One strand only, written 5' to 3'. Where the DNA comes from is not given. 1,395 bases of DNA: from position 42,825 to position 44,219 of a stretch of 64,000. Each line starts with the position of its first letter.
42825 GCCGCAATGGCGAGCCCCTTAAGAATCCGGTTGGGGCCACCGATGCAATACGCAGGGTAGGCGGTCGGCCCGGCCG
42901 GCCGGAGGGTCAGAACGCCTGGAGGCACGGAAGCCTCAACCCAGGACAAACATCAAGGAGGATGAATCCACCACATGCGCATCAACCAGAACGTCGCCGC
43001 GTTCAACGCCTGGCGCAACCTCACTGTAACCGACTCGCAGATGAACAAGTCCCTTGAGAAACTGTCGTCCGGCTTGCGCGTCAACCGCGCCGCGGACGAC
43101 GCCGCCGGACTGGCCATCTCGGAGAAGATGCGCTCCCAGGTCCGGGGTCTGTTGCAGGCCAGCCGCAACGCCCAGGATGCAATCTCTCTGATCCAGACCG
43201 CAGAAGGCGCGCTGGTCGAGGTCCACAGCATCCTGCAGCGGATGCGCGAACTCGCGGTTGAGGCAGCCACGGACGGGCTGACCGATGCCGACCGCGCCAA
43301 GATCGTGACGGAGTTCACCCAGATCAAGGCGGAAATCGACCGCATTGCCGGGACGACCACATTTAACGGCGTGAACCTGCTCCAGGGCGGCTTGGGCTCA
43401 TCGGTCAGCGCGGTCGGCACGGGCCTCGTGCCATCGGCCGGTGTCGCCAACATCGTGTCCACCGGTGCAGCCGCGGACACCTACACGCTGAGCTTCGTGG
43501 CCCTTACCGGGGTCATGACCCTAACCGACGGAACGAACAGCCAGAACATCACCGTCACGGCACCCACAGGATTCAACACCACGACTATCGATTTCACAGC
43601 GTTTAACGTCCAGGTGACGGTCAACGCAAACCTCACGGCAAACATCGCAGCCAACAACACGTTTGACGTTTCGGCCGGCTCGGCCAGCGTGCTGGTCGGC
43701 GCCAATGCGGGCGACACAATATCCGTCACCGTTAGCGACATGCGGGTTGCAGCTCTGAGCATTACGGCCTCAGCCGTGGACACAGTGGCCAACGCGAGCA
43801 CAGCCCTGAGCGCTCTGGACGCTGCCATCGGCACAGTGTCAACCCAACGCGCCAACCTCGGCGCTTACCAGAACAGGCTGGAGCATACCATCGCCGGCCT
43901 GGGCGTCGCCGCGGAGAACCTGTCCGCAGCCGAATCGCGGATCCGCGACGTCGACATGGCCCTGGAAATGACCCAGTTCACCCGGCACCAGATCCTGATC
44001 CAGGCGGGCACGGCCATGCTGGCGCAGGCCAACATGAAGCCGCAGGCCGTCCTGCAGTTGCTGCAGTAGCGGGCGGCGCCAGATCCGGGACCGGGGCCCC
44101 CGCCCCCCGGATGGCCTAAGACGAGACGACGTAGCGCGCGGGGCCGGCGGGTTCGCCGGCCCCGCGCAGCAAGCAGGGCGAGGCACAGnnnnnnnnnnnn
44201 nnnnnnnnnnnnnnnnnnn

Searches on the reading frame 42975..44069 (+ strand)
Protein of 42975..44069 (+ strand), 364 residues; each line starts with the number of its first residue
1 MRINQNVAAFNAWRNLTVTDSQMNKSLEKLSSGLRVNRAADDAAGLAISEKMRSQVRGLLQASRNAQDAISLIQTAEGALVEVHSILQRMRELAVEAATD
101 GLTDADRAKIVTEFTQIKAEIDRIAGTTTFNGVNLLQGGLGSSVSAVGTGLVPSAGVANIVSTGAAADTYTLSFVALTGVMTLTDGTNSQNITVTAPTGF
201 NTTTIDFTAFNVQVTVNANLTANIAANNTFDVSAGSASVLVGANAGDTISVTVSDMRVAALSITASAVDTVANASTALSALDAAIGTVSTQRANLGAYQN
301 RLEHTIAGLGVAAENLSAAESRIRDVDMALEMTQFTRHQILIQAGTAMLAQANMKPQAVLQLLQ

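Call 16: search_protein_families(library=pfam, proteins=[window:42975-44069:+], max_evalue=0.001)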
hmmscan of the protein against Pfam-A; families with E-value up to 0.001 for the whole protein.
window:42975-44069:+ (364 aa): 2 families
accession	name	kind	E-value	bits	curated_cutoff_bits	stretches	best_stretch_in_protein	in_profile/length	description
PF00669.25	Flagellin_N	-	2.7e-47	160.8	26.6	1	3-138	1-136/139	Bacterial flagellin N-terminal helical region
PF00700.27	Flagellin_C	-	7.7e-28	97.1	23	1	279-363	2-86/86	Bacterial flagellin C-terminal helical region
